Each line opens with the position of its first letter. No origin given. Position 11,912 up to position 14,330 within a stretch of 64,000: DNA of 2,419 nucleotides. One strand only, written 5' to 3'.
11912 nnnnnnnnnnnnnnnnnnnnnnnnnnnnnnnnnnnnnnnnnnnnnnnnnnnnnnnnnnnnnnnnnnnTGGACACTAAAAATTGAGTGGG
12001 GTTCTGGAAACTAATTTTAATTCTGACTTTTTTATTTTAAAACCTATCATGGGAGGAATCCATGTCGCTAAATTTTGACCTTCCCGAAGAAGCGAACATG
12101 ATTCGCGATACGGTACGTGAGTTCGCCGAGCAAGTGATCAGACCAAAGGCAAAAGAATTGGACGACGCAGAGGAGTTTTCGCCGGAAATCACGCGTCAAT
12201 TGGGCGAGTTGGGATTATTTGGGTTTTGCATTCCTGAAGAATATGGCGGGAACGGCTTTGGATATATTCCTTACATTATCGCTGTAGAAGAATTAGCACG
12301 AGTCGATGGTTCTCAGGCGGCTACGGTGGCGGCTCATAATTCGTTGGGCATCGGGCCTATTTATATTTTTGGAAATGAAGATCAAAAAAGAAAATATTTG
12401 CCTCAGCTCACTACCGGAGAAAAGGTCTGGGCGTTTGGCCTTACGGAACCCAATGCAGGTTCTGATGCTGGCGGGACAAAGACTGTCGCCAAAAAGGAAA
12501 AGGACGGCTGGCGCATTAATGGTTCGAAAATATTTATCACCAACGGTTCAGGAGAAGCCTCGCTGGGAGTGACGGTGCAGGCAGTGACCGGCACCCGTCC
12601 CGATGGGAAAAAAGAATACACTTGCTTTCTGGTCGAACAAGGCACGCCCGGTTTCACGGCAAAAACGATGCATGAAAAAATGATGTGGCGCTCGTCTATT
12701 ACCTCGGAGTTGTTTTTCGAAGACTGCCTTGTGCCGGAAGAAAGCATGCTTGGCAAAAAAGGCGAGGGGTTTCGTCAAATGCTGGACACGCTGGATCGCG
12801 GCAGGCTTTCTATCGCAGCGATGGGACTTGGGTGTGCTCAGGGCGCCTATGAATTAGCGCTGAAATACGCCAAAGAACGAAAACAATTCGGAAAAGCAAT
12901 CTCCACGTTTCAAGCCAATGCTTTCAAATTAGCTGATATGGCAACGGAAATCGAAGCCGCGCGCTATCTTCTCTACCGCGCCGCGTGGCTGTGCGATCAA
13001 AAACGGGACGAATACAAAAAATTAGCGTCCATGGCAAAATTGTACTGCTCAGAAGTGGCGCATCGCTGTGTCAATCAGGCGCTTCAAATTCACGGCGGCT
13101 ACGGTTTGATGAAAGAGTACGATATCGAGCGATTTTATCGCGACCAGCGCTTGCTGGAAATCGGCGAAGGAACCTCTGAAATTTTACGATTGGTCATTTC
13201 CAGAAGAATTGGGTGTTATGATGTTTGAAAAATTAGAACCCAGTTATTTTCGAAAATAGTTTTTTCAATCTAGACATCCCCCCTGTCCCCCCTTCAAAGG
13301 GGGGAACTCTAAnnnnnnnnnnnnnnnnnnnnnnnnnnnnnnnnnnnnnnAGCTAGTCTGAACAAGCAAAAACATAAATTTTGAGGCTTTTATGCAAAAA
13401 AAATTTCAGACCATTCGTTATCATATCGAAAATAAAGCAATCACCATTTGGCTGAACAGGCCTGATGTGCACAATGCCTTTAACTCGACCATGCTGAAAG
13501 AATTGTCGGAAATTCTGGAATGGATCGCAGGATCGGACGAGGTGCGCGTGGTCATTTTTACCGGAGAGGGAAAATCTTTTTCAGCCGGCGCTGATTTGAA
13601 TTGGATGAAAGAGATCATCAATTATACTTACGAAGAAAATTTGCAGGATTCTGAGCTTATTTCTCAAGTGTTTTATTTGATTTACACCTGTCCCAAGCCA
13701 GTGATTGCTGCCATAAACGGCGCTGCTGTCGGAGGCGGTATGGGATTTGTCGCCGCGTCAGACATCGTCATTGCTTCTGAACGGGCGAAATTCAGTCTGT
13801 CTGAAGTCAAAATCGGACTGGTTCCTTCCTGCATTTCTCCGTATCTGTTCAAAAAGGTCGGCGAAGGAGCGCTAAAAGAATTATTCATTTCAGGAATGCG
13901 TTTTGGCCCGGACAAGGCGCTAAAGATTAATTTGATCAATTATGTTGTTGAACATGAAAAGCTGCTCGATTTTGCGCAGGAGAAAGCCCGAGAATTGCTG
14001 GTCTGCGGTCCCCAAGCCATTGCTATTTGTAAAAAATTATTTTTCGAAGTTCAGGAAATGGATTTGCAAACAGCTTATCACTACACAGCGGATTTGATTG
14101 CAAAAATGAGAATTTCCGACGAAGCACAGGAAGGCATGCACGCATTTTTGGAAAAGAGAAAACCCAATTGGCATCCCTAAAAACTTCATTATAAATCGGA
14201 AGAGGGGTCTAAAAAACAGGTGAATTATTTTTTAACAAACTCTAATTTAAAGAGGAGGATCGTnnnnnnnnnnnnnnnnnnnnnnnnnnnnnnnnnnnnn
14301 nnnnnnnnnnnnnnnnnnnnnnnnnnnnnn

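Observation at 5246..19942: Acyl-CoA island joining an archaeal-type HMGCS/thiolase/DUF35 complex to leucine-type carboxylase/dehydrogenase/hydratase genes and IcmF, with no HMG-CoA lyase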

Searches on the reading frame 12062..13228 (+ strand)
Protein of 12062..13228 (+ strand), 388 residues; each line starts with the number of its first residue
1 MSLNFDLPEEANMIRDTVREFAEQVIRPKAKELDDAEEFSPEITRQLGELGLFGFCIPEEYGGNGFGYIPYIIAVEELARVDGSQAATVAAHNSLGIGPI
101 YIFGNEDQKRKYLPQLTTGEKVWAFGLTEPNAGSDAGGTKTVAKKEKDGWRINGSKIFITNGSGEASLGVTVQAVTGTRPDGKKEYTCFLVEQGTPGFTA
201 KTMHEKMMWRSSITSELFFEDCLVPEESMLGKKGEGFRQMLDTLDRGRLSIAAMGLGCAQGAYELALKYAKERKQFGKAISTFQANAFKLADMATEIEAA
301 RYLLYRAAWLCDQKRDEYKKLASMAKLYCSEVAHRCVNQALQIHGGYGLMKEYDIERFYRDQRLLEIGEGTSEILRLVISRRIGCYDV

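Call 3: search_protein_families(library=pfam, proteins=[window:12062-13228:+])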
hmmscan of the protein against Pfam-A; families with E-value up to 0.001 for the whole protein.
window:12062-13228:+ (388 aa): 6 families
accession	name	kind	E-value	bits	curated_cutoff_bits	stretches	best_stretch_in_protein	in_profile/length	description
PF00441.29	Acyl-CoA_dh_1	-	1.3e-53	181.7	22.4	1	234-383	1-149/150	Acyl-CoA dehydrogenase, C-terminal domain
PF02771.21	Acyl-CoA_dh_N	-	2.7e-39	134.5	22.9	1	9-120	2-113/113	Acyl-CoA dehydrogenase, N-terminal domain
PF08028.16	Acyl-CoA_dh_2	-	4.3e-22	79.3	22.7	1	250-363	2-124/134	Acyl-CoA dehydrogenase, C-terminal domain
PF02770.24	Acyl-CoA_dh_M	-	5.6e-21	75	33.3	1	124-222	1-97/97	Acyl-CoA dehydrogenase, middle domain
PF22924.1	ACOX_C_alpha1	-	1.7e-05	25.1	27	1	267-381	49-166/169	Acyl-CoA oxidase, C-alpha1 domain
PF21343.2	ACAD9-ACADV_C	-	0.00024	21.8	27.8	1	275-342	27-94/120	ACAD9/ACADV, C-terminal domain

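Call 4: search_protein_families(library=ncbifam, proteins=[window:12062-13228:+])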
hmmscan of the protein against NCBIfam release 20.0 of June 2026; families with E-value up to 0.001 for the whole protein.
window:12062-13228:+ (388 aa): 23 families
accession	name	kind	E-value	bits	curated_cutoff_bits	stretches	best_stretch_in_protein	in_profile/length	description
NF042972.1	AcrlCoAredClosAcrC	equivalog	2.3e-120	401.7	640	1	4-383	2-376/378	acryloyl-CoA reductase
NF058590.1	AcCoDHFadEBacil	equivalog_domain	3.7e-94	316.3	600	1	6-380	20-407/586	acyl-CoA dehydrogenase FadE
NF045552.1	GlutCoADH_Des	equivalog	1.5e-91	307.5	470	1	4-380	2-376/387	glutaryl-CoA dehydrogenase Acd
NF043006.1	CyhCrbnylCoADH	equivalog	2.2e-83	280.4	650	1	9-383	6-375/380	cyclohexane-1-carbonyl-CoA dehydrogenase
NF042439.1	SulpropCoADesulf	equivalog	1.3e-78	264.4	600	1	16-382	2-369/379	3-sulfinopropanoyl-CoA desulfinase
NF008997.0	PRK12341.1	equivalog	3.7e-74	250.1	537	1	4-383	2-376/382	acyl-CoA dehydrogenase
NF053553.1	prodigi_MBC_PigA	equivalog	2.5e-69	234.2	500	1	4-384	2-380/381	prodigiosin MBC biosynthesis dehydrogenase PigA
NF045652.1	ProlPCPDhRedW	equivalog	1.4e-68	231.4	650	1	10-384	3-374/376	L-prolyl-[peptidyl-carrier protein] dehydrogenase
NF002885.1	PRK03354.1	equivalog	3.4e-64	217.3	540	1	4-382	2-372/378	crotonobetainyl-CoA dehydrogenase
TIGR03207.1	cyc_hxne_CoA_dh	equivalog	1.6e-60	204.8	575.35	1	9-382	3-370/372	cyclohexanecarboxyl-CoA dehydrogenase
NF052270.1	Staph_DH_FadE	equivalog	3.3e-53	180.9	600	1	72-383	89-393/400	acyl-CoA dehydrogenase FadE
NF007000.1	PRK09463.1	subfamily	3e-41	141.6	600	1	35-351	70-400/726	acyl-CoA dehydrogenase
NF009586.0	PRK13026.1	subfamily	1.1e-37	129.8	608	1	35-350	105-434/777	acyl-CoA dehydrogenase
TIGR03203.1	pimD_small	equivalog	1.5e-34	119.7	652.7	1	4-371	1-364/378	pimeloyl-CoA dehydrogenase small subunit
NF049984.1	Rv1679_FadE16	equivalog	8.5e-28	97.6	600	1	24-375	10-357/371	Rv1679 family acyl-CoA dehydrogenase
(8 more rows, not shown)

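Call 10: search_solved_structures(query=window:12062-13228:+, max_evalue=1e-30)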
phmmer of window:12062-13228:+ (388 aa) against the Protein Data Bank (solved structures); distinct sequences matched with E-value up to 1e-30: 73 (the best 60 are shown).
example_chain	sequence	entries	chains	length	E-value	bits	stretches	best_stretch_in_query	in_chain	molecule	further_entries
4l1f_A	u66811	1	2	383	1.8e-107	362.7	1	4-382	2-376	Acyl-CoA dehydrogenase domain protein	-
7szv_A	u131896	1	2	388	6.9e-107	360.7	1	7-384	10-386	Acyl-CoA dehydrogenase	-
5ol2_C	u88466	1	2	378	2.4e-106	358.9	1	11-382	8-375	Acyl-CoA dehydrogenase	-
5lnx_A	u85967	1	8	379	6e-98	331.3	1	8-382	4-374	Acyl-CoA dehydrogenase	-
9w60_A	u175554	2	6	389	1.1e-95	323.9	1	4-381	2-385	Butyryl CoA dehydrogenase apo protein | Butyryl CoA Dehydrogenase with FAD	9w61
1jqi_A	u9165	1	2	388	8.4e-94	317.7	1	5-381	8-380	short chain acyl-CoA dehydrogenase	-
4n5f_A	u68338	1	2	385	1.3e-92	313.7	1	9-382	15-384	Putative acyl-CoA dehydrogenase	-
4m9a_A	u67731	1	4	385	3.1e-92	312.5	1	8-382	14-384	Acyl-CoA dehydrogenase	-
1ws9_A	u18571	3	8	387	7.2e-92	311.3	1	4-383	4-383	acyl-CoA dehydrogenase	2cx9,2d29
2vig_A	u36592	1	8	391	5.7e-91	308.3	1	5-381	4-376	SHORT-CHAIN SPECIFIC ACYL-COA DEHYDROGENASE,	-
6fah_C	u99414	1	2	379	1e-90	307.5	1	9-381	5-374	Caffeyl-CoA reductase-Etf complex subunit CarC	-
7y0a_A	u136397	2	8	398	1.1e-90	307.4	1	5-381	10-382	Short-chain specific acyl-CoA dehydrogenase, mitochondrial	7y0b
8sgs_A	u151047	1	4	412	1.3e-90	307.2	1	5-381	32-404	Short-chain specific acyl-CoA dehydrogenase, mitochondrial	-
1ukw_A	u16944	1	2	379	1e-88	300.9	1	4-383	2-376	acyl-CoA dehydrogenase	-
4u83_A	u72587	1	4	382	2e-88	300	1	10-382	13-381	Acyl-CoA dehydrogenase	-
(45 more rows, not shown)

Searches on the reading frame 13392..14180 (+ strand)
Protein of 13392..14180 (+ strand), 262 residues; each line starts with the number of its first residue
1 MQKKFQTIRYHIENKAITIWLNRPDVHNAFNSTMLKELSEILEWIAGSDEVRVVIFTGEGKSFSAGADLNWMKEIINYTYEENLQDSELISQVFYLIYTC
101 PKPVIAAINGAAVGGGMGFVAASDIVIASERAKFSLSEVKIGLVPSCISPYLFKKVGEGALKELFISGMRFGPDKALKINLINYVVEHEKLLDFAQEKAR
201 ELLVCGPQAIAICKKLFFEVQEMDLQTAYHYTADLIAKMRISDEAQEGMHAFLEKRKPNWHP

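Call 3: search_protein_families(library=pfam, proteins=[window:13392-14180:+])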
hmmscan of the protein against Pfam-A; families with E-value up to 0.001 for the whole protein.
window:13392-14180:+ (262 aa): 2 families
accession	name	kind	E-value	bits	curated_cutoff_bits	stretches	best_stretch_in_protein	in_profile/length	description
PF00378.25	ECH_1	-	1.9e-57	194.9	27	1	13-261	3-249/251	Enoyl-CoA hydratase/isomerase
PF16113.10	ECH_2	-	9.8e-36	124.3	27.2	1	18-195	3-181/335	Enoyl-CoA hydratase/isomerase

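Call 4: search_protein_families(library=ncbifam, proteins=[window:13392-14180:+])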
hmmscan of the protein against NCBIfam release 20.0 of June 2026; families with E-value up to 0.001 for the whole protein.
window:13392-14180:+ (262 aa): 71 families (the best 25 are shown)
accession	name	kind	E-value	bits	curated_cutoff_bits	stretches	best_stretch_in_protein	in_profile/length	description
NF005675.0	PRK07468.1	equivalog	3.2e-71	240.1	350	1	4-261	2-260/262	crotonase/enoyl-CoA hydratase family protein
NF004227.0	PRK05674.1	equivalog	3.9e-69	233.3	426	1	4-261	3-262/271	gamma-carboxygeranoyl-CoA hydratase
NF005073.0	PRK06495.1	subfamily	9.8e-56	188.9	296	1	5-260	3-254/257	enoyl-CoA hydratase/isomerase family protein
NF006008.0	PRK08139.1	equivalog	3.9e-54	183.9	313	1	8-261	13-264/266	enoyl-CoA hydratase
NF004475.0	PRK05809.1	subfamily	8.8e-54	182.7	394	1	5-260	3-257/260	short-chain-enoyl-CoA hydratase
NF006109.0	PRK08260.1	subfamily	2.1e-53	181.5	320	1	4-261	2-276/296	enoyl-CoA hydratase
NF051848.1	EnCoAHydtEchA19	equivalog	9.1e-53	179.4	400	1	14-261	8-256/258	enoyl-CoA hydratase EchA19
NF005879.0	PRK07827.1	equivalog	3.7e-52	177.1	283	1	6-261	7-260/261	enoyl-CoA hydratase family protein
NF005804.0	PRK07659.1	equivalog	4.1e-50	170.7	311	1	2-260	2-257/260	enoyl-CoA hydratase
NF046063.1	oxepin_alt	equivalog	6.2e-49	166.8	300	1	11-259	5-254/254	oxepin-CoA hydrolase, alternative type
NF005803.0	PRK07658.1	equivalog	1.3e-47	162.3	313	1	7-260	3-254/257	enoyl-CoA hydratase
NF004794.0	PRK06142.1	equivalog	2e-47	162.1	308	1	2-260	2-270/273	crotonase/enoyl-CoA hydratase family protein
NF005802.0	PRK07657.1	equivalog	2.6e-46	158.2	363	1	6-260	3-257/260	enoyl-CoA hydratase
NF042430.2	EnCoAhydt_DpgD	equivalog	1.4e-45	155.8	400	1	13-261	4-256/258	enoyl-CoA-hydratase DpgD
NF004857.0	PRK06210.1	equivalog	1.8e-44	152.2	341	1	3-260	5-272/275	enoyl-CoA hydratase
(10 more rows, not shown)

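Call 11: search_solved_structures(query=window:13392-14180:+, max_evalue=1e-20)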
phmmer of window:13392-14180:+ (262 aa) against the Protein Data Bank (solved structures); distinct sequences matched with E-value up to 1e-20: 97 (the best 60 are shown).
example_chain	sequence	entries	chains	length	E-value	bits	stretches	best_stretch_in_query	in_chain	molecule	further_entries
3i47_A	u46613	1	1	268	3.5e-62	213.2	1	8-261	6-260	Enoyl CoA hydratase/isomerase (Crotonase)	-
4kpk_A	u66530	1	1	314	2.7e-54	187.4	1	19-260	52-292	Enoyl-CoA hydratase/isomerase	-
1uiy_A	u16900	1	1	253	3.8e-43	150.9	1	17-259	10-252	Enoyl-CoA Hydratase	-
5z7r_A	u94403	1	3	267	1.3e-38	136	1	12-257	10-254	Short-chain-enoyl-CoA hydratase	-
9qwv_A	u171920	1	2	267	1.5e-37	132.5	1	8-260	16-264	Enoyl-CoA hydratase, mitochondrial, putative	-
3myb_A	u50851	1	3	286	2.5e-36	128.6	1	13-261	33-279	Enoyl-CoA hydratase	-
4k3w_A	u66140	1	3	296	4.8e-33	117.8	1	11-260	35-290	Enoyl-CoA hydratase/isomerase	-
4fzw_C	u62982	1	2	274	2e-32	115.8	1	7-259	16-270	1,2-epoxyphenylacetyl-CoA isomerase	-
3pea_A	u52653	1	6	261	4.4e-32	114.6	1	7-260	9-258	Enoyl-CoA hydratase/isomerase family protein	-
2ej5_A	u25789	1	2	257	4.7e-32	114.5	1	5-259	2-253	Enoyl-CoA hydratase subunit II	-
5zai_A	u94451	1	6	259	5.5e-32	114.3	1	4-260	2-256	3-hydroxypropionyl-coenzyme A dehydratase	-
4fzw_A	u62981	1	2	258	1.6e-31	112.8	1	14-260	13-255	2,3-dehydroadipyl-CoA hydratase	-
7oeq_A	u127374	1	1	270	3e-31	111.9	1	17-262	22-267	Mevalonyl-coenzyme A hydratase sidH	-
3tlf_A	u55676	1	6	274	4.4e-31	111.3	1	4-261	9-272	enoyl-CoA hydratase/isomerase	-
6sla_AAA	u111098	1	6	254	1.2e-30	109.9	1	16-260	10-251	Enoyl-CoA hydratase/carnithine racemase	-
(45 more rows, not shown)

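Call 41: search_dna_similar(query=window:13392-14180:+, collection=plasmids, mode=protein, max_rows=12)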
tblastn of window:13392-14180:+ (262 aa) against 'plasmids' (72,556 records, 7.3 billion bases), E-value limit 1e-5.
Records with a match: 1531; places in all: 3010; records where one place covers at least 80% of the query: 1495.
Best place of each record, by identity: <60% 1531.
By first word of the organism name: Rhizobium 193; Pseudosulfitobacter 149; Ralstonia 135; Sinorhizobium 119; Rhodococcus 75; Bacillus 46; Paracoccus 35; Sulfitobacter 32; Azospirillum 31; Sphingobium 26; and 215 more.
By predicted mobility (MOB-suite, as given by PLSDB): non-mobilizable 957; mobilizable 299; conjugative 275.
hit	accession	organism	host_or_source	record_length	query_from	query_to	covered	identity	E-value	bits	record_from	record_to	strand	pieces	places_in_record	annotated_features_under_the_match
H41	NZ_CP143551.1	Burkholderia multivorans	Homo sapiens,bronchoalveolar lavage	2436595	4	260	98%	40.3%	7e-47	174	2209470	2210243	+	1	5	none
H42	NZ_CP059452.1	Azospirillum brasilense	Prokaryotes,soil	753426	18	260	93%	42.6%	7e-52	188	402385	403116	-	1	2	enoyl-CoA hydratase/isomerase family protein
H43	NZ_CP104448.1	Acinetobacter baumannii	Homo sapiens,sputum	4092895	5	260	98%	40.5%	2e-47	175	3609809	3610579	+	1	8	none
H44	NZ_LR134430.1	Legionella adelaidensis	environmental,Cooling tower water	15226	8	260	97%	40.9%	3e-48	177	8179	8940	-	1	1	enoyl-CoA hydratase-related protein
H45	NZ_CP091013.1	Burkholderia cenocepacia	-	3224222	4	261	98%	39.8%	2e-47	175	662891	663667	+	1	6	none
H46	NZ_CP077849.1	Acinetobacter baumannii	Homo sapiens,Rectal swab_P28_BU14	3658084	5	260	98%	40.1%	3e-47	174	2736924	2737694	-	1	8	none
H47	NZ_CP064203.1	Acinetobacter baumannii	Homo sapiens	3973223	5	260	98%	40.1%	3e-47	174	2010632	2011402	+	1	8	none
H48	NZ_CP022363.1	Azospirillum sp. TSH58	single cell,paddy soils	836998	18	260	93%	42.2%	1e-51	187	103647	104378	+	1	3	enoyl-CoA hydratase/isomerase family protein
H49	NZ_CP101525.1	Burkholderia arboris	mixed culture,soil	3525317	4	261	98%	39.4%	7e-47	174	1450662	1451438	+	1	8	none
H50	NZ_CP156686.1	Burkholderia stagnalis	Bacterial cells,soils collected in ...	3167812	4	256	97%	40.2%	8e-44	165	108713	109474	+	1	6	none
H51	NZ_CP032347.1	Azospirillum brasilense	soil sample,Agricultural field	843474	14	260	94%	41.1%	6e-51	185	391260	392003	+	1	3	enoyl-CoA hydratase/isomerase family protein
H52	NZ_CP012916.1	Azospirillum brasilense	Digitaria eriantha,microbe,root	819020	18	260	93%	41.8%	8e-51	185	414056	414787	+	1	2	enoyl-CoA hydratase/isomerase family protein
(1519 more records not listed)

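Call 42: get_annotated_region(hit=H52, flank=6000)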
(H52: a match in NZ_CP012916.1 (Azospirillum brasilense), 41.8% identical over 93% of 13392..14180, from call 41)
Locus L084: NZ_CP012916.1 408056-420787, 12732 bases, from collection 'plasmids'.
description: Azospirillum brasilense strain Sp 7 plasmid ABSP7_p2, complete sequence
organism: Azospirillum brasilense (NCBI taxid 192)
taxonomy: Bacteria; Pseudomonadota; Alphaproteobacteria; Rhodospirillales; Azospirillaceae; Azospirillum; Azospirillum brasilense
host: -; source: Digitaria eriantha,microbe,root; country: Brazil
typing (MOB-suite, as given by PLSDB): non-mobilizable
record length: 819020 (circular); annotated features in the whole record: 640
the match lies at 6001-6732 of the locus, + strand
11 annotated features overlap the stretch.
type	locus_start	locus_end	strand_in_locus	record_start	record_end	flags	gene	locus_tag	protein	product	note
CDS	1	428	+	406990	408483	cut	-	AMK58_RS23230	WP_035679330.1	aldehyde dehydrogenase family protein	-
CDS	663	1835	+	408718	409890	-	-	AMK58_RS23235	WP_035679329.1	isovaleryl-CoA dehydrogenase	-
CDS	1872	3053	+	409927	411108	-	-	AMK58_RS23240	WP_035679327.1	acetyl-CoA C-acyltransferase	GO:0006631 - fatty acid metabolic process [Evidence IEA]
CDS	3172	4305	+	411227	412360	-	-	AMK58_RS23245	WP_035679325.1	acyl-CoA dehydrogenase family protein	-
CDS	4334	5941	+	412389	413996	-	-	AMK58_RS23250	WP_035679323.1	carboxyl transferase domain-containing protein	-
CDS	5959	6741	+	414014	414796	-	-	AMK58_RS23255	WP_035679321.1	enoyl-CoA hydratase/isomerase family protein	-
CDS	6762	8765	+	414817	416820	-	-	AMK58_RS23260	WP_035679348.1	acetyl/propionyl/methylcrotonyl-CoA carboxylase subunit alpha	-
CDS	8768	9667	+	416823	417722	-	-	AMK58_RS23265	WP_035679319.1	hydroxymethylglutaryl-CoA lyase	-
CDS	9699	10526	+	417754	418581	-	-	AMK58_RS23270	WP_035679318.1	universal stress protein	-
CDS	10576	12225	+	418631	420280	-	-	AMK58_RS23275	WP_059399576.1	electron transfer flavoprotein-ubiquinone oxidoreductase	GO:0022900 - electron transport chain [Evidence IEA]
CDS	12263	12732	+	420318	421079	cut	-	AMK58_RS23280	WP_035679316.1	SDR family NAD(P)-dependent oxidoreductase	-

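Call 43: get_annotated_region(hit=H44, flank=7000)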
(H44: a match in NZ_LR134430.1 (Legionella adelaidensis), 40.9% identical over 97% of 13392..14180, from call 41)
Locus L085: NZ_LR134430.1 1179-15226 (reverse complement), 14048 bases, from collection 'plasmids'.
description: Legionella adelaidensis strain NCTC12735 plasmid 21, complete sequence
organism: Legionella adelaidensis (NCBI taxid 45056)
taxonomy: Bacteria; Pseudomonadota; Gammaproteobacteria; Legionellales; Legionellaceae; Legionella; Legionella adelaidensis
host: -; source: environmental,Cooling tower water; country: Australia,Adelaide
typing (MOB-suite, as given by PLSDB): non-mobilizable
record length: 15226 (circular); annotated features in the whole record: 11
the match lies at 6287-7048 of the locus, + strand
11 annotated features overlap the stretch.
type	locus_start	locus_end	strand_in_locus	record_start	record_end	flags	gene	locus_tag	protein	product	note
CDS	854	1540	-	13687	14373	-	-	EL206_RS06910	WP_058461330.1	methyltransferase domain-containing protein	-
CDS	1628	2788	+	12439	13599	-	-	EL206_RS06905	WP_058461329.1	isovaleryl-CoA dehydrogenase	-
CDS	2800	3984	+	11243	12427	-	-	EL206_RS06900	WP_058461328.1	acetyl-CoA C-acyltransferase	GO:0006631 - fatty acid metabolic process [Evidence IEA]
CDS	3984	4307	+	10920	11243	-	-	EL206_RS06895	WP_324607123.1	hypothetical protein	-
CDS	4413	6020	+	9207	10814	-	-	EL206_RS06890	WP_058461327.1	carboxyl transferase domain-containing protein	-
CDS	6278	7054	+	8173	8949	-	-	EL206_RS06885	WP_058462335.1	enoyl-CoA hydratase-related protein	-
CDS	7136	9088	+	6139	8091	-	-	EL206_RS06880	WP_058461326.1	acetyl-CoA carboxylase biotin carboxylase subunit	-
CDS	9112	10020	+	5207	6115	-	-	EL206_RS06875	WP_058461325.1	hydroxymethylglutaryl-CoA lyase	-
CDS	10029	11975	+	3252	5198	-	-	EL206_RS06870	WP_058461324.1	acetoacetate--CoA ligase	GO:0019287 - isopentenyl diphosphate biosynthetic process, mevalonate pathway [Evidence IEA]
CDS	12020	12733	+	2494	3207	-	-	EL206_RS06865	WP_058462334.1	M15 family metallopeptidase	-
CDS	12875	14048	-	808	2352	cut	-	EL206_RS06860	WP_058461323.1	vWA domain-containing protein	-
